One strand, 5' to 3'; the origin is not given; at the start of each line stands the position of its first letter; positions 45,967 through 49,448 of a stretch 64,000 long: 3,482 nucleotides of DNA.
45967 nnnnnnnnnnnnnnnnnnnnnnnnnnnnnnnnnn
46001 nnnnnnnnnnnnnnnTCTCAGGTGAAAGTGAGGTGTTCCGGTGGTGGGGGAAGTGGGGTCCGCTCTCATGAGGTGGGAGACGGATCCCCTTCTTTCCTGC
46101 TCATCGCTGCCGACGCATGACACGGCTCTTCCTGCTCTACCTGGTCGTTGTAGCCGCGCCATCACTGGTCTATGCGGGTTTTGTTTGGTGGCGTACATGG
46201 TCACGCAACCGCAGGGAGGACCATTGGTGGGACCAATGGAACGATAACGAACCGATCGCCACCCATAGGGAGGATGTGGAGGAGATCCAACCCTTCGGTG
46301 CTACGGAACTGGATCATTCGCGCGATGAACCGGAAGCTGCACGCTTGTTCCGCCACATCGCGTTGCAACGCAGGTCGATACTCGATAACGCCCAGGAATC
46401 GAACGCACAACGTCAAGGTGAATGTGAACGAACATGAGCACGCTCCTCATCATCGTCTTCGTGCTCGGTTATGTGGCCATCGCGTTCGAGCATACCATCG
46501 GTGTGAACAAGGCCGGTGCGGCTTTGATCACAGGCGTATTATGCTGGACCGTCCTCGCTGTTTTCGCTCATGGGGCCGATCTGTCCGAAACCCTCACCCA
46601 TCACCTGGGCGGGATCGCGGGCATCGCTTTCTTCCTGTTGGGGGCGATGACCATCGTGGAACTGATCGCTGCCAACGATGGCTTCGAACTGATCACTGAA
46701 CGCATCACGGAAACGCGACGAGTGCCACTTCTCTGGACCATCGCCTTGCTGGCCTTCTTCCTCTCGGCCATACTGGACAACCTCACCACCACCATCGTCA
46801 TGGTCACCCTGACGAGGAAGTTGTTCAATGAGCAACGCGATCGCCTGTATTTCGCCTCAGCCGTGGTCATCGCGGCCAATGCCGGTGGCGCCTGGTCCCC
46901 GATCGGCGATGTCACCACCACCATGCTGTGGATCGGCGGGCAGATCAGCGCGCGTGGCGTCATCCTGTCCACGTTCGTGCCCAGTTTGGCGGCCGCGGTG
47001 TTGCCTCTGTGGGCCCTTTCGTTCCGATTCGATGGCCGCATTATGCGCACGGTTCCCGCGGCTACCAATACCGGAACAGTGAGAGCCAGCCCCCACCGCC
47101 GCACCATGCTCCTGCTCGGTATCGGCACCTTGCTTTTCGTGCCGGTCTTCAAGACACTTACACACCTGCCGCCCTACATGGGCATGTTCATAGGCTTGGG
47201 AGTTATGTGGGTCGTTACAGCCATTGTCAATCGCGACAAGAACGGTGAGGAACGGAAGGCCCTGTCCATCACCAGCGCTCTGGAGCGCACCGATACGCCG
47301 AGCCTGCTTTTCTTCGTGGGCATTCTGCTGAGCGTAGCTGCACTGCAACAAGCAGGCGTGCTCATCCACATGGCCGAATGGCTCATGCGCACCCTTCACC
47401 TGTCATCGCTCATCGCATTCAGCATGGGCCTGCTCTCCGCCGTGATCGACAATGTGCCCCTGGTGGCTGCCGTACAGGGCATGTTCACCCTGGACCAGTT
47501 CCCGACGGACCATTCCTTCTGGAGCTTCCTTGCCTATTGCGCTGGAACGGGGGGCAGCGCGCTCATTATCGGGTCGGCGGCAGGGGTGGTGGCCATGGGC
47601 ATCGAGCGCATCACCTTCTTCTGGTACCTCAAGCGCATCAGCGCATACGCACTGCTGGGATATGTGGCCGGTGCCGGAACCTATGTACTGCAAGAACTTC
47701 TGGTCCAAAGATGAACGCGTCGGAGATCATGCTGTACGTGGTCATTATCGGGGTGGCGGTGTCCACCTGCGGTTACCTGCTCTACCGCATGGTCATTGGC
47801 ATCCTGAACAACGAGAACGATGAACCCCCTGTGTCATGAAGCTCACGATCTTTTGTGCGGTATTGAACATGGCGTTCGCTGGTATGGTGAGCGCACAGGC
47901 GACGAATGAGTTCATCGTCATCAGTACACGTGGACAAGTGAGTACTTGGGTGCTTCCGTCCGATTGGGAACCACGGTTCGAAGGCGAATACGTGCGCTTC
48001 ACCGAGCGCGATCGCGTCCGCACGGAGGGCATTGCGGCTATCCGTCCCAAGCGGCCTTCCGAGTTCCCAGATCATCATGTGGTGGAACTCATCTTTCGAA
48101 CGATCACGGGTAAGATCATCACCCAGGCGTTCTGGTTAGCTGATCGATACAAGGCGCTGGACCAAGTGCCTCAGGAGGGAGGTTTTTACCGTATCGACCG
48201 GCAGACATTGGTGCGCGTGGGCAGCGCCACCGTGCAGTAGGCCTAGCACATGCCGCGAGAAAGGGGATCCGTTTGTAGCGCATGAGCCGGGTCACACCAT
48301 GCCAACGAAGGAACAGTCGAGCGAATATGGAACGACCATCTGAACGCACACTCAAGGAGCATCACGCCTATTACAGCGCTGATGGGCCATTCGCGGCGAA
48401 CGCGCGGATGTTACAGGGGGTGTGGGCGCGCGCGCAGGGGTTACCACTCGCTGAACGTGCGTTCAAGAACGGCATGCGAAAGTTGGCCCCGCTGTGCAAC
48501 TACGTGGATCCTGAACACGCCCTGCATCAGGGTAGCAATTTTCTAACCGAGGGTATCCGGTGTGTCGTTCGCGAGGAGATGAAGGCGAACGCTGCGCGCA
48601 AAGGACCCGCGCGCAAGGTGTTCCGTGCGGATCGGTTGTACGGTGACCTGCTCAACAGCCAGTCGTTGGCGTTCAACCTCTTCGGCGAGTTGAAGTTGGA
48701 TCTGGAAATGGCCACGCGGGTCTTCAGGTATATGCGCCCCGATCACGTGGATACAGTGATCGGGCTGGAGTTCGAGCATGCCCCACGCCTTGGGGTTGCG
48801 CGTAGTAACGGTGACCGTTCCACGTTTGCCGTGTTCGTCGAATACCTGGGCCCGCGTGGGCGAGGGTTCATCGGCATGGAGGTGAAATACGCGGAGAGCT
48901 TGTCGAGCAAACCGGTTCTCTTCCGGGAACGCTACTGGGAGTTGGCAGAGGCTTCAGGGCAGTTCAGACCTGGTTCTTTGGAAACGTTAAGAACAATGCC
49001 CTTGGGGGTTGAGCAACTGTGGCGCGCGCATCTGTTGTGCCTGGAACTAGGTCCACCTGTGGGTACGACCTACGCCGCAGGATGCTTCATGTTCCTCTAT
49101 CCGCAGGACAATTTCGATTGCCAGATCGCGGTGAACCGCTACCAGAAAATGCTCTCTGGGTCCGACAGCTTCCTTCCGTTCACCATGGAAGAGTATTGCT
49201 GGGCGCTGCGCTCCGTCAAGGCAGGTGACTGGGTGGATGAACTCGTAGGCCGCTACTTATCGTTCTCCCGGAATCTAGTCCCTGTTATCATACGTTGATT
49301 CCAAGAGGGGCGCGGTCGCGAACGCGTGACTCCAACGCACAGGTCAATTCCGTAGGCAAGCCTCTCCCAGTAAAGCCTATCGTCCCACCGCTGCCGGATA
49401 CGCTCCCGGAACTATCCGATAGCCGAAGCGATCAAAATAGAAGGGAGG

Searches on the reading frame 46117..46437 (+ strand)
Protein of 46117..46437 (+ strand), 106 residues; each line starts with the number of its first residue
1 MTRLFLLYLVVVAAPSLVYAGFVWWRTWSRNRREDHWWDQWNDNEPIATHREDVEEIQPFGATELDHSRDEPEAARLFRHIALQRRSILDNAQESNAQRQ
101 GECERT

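Call 12: search_protein_families(library=pfam, proteins=[window:46117-46437:+], max_evalue=0.01)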
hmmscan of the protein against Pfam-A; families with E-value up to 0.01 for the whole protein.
window:46117-46437:+ (106 aa): 1 family
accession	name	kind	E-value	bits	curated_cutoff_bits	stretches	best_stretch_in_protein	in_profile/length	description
PF00029.24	Connexin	-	0.0018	18.5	31.3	1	2-48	73-107/225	Connexin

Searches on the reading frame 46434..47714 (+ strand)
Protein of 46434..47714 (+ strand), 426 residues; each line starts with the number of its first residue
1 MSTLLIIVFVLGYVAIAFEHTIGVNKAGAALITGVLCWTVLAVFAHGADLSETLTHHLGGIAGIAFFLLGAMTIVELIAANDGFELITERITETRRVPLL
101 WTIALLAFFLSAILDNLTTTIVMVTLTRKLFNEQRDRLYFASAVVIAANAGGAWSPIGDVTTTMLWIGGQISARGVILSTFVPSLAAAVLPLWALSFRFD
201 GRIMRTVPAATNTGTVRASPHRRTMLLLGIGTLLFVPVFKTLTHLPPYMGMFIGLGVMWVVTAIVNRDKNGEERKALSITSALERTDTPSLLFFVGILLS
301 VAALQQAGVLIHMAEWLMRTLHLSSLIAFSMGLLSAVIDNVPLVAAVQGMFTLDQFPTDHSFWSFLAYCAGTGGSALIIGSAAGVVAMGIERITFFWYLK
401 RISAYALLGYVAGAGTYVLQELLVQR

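Call 12: search_protein_families(library=pfam, proteins=[window:46434-47714:+], max_evalue=0.01)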
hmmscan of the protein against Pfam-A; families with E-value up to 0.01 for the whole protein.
window:46434-47714:+ (426 aa): 1 family
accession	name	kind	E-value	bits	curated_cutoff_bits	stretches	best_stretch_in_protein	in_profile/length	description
PF03600.22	CitMHS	-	8e-29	101.2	31.9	1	13-346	1-313/336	Citrate transporter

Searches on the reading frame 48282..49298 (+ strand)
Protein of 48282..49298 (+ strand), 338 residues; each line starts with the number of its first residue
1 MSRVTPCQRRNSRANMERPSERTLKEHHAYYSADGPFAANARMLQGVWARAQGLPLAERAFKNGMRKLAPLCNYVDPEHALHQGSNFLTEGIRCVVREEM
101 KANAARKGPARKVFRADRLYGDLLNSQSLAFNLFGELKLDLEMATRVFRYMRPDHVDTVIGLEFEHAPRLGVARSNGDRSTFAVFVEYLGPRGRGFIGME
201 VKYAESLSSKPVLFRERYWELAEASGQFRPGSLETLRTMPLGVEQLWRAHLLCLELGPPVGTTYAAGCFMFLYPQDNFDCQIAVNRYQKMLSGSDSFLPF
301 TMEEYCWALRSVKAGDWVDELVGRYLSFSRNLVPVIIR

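Call 12: search_protein_families(library=pfam, proteins=[window:48282-49298:+], max_evalue=0.01)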
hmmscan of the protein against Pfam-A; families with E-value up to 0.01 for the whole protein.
window:48282-49298:+ (338 aa): 2 families
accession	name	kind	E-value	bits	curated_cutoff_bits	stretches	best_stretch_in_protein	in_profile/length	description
PF20796.3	PDDEXK_13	-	2.6e-65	221.1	27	1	33-326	2-289/290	PD-(D/E)XK nuclease superfamily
PF22558.3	REase-ARP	-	1.5e-20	74.4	27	1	73-325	23-269/270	Restriction Endonuclease associating with ARP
